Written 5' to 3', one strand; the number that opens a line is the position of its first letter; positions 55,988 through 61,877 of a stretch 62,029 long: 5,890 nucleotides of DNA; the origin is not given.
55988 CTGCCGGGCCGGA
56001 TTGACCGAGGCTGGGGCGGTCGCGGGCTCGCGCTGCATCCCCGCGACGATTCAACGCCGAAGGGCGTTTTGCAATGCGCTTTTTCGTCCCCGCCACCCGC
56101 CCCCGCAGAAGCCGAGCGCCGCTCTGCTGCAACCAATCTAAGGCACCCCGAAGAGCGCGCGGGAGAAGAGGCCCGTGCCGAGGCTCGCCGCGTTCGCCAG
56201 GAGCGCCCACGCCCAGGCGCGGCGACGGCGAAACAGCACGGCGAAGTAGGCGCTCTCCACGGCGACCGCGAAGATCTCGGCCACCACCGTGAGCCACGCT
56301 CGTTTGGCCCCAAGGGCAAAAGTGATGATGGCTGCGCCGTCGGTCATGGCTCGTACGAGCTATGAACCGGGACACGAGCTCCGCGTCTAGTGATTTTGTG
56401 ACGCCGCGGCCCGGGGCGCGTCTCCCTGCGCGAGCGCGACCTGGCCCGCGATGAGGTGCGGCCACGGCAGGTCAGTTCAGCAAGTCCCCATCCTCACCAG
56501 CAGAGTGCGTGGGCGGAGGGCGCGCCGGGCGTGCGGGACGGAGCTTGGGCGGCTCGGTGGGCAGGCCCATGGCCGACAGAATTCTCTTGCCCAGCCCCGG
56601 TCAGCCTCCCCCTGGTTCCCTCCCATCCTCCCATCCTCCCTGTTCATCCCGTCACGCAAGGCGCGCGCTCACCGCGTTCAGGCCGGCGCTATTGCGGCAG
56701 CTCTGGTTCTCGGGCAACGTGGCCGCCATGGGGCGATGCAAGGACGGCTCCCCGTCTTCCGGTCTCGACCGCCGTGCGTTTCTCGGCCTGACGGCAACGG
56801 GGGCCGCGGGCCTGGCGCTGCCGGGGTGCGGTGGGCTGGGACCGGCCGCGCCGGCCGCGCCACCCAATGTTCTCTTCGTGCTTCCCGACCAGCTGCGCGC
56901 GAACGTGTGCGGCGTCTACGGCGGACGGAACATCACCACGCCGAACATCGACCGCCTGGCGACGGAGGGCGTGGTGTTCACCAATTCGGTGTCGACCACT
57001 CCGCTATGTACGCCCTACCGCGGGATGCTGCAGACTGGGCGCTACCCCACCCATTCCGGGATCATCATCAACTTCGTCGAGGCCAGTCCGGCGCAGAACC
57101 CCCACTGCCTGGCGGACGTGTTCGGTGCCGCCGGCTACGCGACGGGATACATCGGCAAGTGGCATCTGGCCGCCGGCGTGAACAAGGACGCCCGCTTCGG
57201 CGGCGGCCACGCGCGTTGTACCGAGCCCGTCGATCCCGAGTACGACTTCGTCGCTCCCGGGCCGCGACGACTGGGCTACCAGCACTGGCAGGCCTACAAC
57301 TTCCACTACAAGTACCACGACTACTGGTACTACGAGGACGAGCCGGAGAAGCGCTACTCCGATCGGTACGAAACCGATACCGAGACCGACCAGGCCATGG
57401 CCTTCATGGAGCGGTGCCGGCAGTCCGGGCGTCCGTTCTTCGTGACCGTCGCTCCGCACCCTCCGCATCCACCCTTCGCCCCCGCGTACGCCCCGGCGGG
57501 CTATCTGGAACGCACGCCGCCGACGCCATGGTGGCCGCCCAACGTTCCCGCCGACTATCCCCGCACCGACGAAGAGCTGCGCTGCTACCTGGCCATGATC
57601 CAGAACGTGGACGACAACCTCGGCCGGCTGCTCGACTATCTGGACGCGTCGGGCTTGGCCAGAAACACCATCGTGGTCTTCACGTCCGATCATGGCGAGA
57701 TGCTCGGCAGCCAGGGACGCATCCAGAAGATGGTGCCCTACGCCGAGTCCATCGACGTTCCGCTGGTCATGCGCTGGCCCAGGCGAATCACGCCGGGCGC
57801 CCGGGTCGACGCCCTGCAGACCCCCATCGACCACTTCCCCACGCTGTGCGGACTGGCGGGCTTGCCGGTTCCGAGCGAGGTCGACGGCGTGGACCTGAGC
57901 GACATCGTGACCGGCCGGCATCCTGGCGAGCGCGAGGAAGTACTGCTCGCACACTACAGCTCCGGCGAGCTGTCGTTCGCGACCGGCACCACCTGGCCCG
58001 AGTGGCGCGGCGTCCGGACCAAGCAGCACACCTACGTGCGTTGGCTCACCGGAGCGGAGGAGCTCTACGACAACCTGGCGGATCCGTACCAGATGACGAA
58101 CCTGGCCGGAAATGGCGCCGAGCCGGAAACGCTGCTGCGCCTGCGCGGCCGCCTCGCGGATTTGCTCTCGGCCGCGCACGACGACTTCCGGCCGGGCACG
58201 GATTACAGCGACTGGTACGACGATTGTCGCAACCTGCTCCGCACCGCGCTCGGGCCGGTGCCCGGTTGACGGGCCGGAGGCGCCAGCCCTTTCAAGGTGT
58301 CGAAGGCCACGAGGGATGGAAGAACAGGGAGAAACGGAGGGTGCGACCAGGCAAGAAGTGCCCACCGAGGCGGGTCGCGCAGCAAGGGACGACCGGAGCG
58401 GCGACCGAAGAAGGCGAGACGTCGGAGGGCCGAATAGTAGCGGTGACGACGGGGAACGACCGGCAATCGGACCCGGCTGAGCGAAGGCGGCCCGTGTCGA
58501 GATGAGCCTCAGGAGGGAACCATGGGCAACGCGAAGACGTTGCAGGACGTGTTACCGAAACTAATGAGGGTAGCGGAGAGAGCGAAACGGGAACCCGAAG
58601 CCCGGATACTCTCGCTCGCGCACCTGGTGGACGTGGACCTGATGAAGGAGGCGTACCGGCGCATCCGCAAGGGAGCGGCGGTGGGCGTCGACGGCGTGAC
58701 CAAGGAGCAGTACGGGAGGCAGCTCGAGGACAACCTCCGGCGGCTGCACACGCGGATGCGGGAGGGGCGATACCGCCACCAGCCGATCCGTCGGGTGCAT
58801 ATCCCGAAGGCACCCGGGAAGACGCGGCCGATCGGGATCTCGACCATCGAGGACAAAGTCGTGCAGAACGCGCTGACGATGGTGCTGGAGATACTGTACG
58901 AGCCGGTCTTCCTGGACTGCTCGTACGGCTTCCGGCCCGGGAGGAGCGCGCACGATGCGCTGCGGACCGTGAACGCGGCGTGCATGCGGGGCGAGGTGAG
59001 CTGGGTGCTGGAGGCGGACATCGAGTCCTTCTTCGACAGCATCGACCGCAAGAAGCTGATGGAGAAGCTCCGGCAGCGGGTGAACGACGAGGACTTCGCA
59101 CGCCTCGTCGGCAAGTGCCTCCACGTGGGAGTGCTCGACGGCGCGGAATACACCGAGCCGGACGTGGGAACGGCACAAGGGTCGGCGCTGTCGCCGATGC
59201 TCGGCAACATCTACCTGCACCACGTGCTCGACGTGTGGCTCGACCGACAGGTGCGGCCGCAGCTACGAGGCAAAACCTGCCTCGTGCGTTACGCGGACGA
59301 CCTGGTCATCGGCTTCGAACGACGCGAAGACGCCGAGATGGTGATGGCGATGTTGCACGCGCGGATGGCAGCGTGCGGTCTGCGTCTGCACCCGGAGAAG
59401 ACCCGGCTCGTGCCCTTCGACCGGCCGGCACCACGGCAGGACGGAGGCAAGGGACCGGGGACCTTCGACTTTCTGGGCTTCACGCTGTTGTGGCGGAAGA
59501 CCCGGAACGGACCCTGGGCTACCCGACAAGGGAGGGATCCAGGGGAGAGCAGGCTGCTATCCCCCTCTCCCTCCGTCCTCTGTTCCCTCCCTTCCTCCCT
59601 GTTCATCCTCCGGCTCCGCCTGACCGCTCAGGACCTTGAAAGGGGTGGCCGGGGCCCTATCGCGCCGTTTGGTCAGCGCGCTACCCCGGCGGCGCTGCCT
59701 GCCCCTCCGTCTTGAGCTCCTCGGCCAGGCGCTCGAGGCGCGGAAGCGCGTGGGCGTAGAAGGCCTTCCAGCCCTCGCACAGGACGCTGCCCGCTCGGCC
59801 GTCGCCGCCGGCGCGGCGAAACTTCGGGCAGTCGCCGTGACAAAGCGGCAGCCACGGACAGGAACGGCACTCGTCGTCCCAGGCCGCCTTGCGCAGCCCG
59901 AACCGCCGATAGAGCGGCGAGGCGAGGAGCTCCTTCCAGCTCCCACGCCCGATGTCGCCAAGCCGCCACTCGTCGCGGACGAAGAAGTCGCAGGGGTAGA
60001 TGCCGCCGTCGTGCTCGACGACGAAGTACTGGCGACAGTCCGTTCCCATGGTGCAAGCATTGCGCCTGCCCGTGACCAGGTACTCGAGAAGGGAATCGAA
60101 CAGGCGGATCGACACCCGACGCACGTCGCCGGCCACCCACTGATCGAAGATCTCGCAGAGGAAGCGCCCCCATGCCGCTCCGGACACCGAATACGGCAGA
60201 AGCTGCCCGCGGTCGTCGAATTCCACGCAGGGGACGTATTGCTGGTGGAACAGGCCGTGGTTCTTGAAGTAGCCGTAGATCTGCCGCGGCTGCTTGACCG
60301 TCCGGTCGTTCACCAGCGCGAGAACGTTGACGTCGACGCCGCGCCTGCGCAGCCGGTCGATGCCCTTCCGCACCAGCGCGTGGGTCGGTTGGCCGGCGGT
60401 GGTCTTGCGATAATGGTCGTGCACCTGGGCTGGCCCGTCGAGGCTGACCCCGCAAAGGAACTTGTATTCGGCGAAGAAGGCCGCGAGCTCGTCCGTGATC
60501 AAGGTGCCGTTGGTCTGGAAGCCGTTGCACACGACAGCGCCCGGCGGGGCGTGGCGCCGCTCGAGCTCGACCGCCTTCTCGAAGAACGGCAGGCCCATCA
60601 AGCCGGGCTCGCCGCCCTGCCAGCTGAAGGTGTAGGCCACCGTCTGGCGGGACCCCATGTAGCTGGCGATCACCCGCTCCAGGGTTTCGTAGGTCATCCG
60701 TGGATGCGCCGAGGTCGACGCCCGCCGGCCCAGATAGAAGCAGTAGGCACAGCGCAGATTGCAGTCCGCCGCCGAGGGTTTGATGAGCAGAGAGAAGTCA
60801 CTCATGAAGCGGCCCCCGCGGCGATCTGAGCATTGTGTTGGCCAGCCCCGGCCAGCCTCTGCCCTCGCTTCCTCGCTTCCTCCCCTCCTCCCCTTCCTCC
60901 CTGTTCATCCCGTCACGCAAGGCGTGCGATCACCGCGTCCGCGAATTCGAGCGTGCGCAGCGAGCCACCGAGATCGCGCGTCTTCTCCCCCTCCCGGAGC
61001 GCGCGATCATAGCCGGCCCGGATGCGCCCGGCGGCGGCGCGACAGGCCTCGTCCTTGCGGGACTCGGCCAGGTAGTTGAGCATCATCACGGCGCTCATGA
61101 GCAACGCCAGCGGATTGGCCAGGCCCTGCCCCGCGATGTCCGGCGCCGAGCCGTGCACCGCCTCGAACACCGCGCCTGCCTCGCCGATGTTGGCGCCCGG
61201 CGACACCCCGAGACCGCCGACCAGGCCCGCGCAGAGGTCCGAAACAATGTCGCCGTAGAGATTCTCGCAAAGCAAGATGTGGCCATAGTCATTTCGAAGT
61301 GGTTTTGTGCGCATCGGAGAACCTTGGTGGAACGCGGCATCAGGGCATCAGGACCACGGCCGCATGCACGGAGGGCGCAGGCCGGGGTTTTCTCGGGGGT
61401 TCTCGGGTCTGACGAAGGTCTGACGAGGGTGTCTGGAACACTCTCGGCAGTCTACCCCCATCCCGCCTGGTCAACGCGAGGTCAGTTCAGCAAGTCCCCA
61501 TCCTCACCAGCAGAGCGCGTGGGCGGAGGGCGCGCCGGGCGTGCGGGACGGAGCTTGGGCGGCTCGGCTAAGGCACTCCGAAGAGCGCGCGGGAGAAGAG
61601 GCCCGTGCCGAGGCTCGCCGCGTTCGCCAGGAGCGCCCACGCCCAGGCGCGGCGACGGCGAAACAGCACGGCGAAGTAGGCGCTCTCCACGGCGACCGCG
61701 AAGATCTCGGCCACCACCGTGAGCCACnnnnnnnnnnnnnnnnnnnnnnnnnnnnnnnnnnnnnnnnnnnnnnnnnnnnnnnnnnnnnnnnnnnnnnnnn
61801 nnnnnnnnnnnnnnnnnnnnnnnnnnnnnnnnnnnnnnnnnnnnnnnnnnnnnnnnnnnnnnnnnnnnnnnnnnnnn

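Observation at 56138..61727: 5.4-kb insertion bracketed by a 160-bp direct duplication of a gene's 3' end (att-like structure, no integrase)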

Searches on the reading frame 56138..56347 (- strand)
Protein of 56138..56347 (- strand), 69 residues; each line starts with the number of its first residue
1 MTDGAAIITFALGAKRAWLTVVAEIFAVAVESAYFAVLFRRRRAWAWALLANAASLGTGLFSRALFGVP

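Call 11: search_protein_families(library=pfam, proteins=[window:56138-56347:-], max_evalue=0.01)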
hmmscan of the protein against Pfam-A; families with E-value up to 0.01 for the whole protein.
window:56138-56347:- (69 aa): 0 families

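Call 12: search_protein_families(library=ncbifam, proteins=[window:56138-56347:-], max_evalue=0.01)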
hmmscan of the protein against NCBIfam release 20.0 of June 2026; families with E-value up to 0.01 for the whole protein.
window:56138-56347:- (69 aa): 0 families

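Call 25: list_cluster_members(proteins=[P0001, window:61568-61897:-, window:56138-56347:-])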
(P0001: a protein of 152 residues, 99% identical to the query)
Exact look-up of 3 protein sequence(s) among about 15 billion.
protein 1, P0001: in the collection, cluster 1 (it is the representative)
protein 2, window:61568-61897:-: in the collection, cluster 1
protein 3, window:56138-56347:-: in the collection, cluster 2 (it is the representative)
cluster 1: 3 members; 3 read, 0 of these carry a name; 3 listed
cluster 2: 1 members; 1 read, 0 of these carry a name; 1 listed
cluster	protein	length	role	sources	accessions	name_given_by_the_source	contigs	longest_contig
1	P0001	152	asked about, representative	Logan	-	-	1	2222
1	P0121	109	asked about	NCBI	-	-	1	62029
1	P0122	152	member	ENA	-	-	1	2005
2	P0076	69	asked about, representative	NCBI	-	-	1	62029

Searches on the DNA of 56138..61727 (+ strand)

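Call 92: search_dna_similar(query=window:56138-61727:+, collection=plasmids, mode=distant, max_rows=8)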
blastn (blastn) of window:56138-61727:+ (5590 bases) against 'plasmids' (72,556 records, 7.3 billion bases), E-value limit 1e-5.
Records with a match: 169; places in all: 232; records where one place covers at least 80% of the query: 0.
Best place of each record, by identity: 80-90% 28; 60-80% 141.
By first word of the organism name: Rhizobium 21; Bradyrhizobium 19; Sinorhizobium 18; Burkholderia 16; Paraburkholderia 10; Streptomyces 9; Cereibacter 9; Ralstonia 5; Mesorhizobium 4; Caballeronia 4; and 31 more.
By predicted mobility (MOB-suite, as given by PLSDB): non-mobilizable 103; conjugative 54; mobilizable 12.
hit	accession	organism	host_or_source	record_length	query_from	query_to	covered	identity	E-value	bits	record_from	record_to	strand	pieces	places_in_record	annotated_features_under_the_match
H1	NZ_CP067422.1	Skermanella sp. TT6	Homo sapiens,single cell,skin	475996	2684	3346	12%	66.0%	4e-27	132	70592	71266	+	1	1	ltrA: group II intron reverse transcriptase/maturase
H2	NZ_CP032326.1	Azospirillum argentinense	soil sample,Agricultural field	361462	2634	3181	10%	66.0%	4e-20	110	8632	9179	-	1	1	none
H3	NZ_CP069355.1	Microvirga sp. VF16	Vachellia farnesiana,Cell culture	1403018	2760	3181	8%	65.5%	8e-11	80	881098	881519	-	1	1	none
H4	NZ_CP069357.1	Microvirga sp. VF16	Vachellia farnesiana,Cell culture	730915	2760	3181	8%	65.5%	8e-11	80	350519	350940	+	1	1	ltrA: group II intron reverse transcriptase/maturase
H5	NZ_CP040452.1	Halomonas sp. PA16-9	-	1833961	2587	2984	7%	68.0%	4e-21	113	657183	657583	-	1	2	none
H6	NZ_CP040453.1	Halomonas sp. PA16-9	-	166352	2587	2984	7%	68.0%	4e-21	113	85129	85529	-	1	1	ltrA: group II intron reverse transcriptase/maturase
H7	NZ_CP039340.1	Ralstonia pseudosolanacearum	-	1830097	2787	3101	6%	67.1%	9e-10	76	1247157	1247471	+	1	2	none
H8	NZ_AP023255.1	Mesorhizobium sp. 131-3-5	Lotus japonicus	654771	2497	2803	5%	66.0%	1e-8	73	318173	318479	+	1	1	ltrA: group II intron reverse transcriptase/maturase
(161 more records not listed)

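Call 93: search_dna_similar(query=window:56138-61727:+, collection=phages, mode=distant, max_rows=8)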
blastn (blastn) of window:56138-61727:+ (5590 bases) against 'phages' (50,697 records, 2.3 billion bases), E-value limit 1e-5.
Records with a match: 1; places in all: 1; records where one place covers at least 80% of the query: 0.
Best place of each record, by identity: 60-80% 1.
By first word of the organism name: Bacteriophage 1.
By host as written in the record: - 1.
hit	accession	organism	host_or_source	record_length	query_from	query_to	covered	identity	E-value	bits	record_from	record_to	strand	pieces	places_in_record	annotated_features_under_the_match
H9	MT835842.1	Bacteriophage sp.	human fecal samples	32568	4942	5035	2%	78.7%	7e-12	81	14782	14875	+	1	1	record has no annotation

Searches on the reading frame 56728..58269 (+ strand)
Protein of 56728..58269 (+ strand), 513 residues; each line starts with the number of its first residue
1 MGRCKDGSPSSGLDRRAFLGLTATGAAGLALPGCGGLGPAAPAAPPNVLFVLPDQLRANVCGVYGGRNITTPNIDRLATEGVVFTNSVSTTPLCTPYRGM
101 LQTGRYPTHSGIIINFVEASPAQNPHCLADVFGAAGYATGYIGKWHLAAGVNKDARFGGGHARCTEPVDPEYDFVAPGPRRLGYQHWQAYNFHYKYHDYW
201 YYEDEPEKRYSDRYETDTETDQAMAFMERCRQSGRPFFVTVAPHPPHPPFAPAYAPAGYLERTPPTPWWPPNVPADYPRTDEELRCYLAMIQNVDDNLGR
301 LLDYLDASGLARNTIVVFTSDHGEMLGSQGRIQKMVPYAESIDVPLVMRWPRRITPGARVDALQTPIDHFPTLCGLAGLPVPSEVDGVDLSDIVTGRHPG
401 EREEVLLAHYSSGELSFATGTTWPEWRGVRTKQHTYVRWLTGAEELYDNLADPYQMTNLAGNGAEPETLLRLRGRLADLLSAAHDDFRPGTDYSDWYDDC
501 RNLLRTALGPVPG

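Call 11: search_protein_families(library=pfam, proteins=[window:56728-58269:+], max_evalue=0.01)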
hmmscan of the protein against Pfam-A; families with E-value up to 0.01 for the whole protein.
window:56728-58269:+ (513 aa): 4 families
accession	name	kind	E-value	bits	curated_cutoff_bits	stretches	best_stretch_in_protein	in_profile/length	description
PF00884.28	Sulfatase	-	7.8e-60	203.2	25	1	46-378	1-300/301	Sulfatase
PF16347.10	SGSH_C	-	3.9e-19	69.8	29.3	1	330-479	4-151/154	N-sulphoglucosamine sulphohydrolase, C-terminal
PF01663.27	Phosphodiest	-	2.6e-11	44.2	23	2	288-328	185-225/342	Type I phosphodiesterase / nucleotide pyrophosphatase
PF02995.22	DUF229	-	0.0038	16.4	25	1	287-328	306-347/496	Protein of unknown function (DUF229)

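Call 12: search_protein_families(library=ncbifam, proteins=[window:56728-58269:+], max_evalue=0.01)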
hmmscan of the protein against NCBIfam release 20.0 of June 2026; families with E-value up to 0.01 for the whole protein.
window:56728-58269:+ (513 aa): 8 families
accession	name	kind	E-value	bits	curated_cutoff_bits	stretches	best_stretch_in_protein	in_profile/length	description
NF010322.0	PRK13759.1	equivalog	2.7e-58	197.7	481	2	219-489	185-466/486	arylsulfatase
TIGR03417.1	chol_sulfatase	equivalog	3.2e-47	161.6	433.45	2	284-474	252-434/500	choline-sulfatase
NF045661.1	HdlasePehA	equivalog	1.5e-39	135.9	900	2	286-470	283-475/506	phosphoric/sulfuric ester hydrolase PehA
NF052527.1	Mn_arylsulf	exception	9.9e-30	103.9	850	2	284-487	264-459/479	manganese-dependent arylsulfatase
NF038282.1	LapC_YejM_PbgA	exception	2.3e-07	29.5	825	1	281-371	408-494/584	LPS biosynthesis-modulating metalloenzyme YejM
NF051873.1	AlkPhosPhoY32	equivalog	6.1e-06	25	1000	1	45-130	20-106/539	alkaline phosphatase PhoY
NF038075.1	fam_STM4013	hypoth_equivalog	0.00048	19.7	250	1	284-345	197-255/261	STM4013/SEN3800 family hydrolase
NF047438.1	polymyxin_MCR12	exception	0.0084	14.5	1200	0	281-346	417-486/548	MCR-12 family phosphoethanolamine--lipid A transferase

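Call 33: find_encoding_contigs(protein=window:56728-58269:+, flank=10000, max_places=10)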
Protein window:56728-58269:+ (513 aa): no gene with exactly this product is on record in the collection.

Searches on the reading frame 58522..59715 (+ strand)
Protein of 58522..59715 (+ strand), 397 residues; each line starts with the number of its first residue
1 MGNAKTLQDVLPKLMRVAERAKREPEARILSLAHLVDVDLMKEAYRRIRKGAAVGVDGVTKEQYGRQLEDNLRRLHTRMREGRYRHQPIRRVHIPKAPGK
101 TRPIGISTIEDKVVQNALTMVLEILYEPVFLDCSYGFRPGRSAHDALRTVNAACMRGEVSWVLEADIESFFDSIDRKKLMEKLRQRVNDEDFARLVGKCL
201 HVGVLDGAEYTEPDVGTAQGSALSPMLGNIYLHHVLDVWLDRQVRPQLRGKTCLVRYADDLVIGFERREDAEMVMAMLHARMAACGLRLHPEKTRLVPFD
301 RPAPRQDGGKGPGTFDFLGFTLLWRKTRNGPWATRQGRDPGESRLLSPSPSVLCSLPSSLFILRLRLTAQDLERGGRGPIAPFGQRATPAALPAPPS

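Call 11: search_protein_families(library=pfam, proteins=[window:58522-59715:+], max_evalue=0.01)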
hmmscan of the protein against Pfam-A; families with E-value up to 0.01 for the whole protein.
window:58522-59715:+ (397 aa): 1 family
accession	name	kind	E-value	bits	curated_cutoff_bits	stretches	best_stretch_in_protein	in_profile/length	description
PF00078.32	RVT_1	-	1.2e-35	123.5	29.6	1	94-322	1-205/205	Reverse transcriptase (RNA-dependent DNA polymerase)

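Call 12: search_protein_families(library=ncbifam, proteins=[window:58522-59715:+], max_evalue=0.01)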
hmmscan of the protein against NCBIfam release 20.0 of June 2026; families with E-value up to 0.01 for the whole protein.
window:58522-59715:+ (397 aa): 7 families
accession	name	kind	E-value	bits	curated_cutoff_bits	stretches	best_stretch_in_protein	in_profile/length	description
TIGR04416.1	group_II_RT_mat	equivalog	1.1e-91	307.6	300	1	40-332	3-277/353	group II intron reverse transcriptase/maturase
NF041747.1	Drt3a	equivalog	1.4e-16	60.9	200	1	146-328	97-268/412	antiviral reverse transcriptase Drt3a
NF038233.2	retron_St85_RT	exception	1.5e-15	57.2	235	1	90-289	26-206/289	retron St85 family RNA-directed DNA polymerase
NF041746.1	Drt2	equivalog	3.1e-13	49.7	390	1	214-322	221-321/416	antiviral reverse transcriptase Drt2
NF042941.1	Retron_TIR_antiphage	equivalog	1.1e-08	34.3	600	1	90-279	30-198/464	TIR domain-containing anti-phage reverse transcriptase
NF038237.1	retron_Ec67_fus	exception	1.1e-07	30.7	450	1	92-296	40-247/572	retron Ec67 family RNA-directed DNA polymerase/endonuclease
TIGR04499.1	abortive_AbiA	subfamily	5.7e-07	28.6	250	1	151-274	138-261/615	AbiA family abortive infection protein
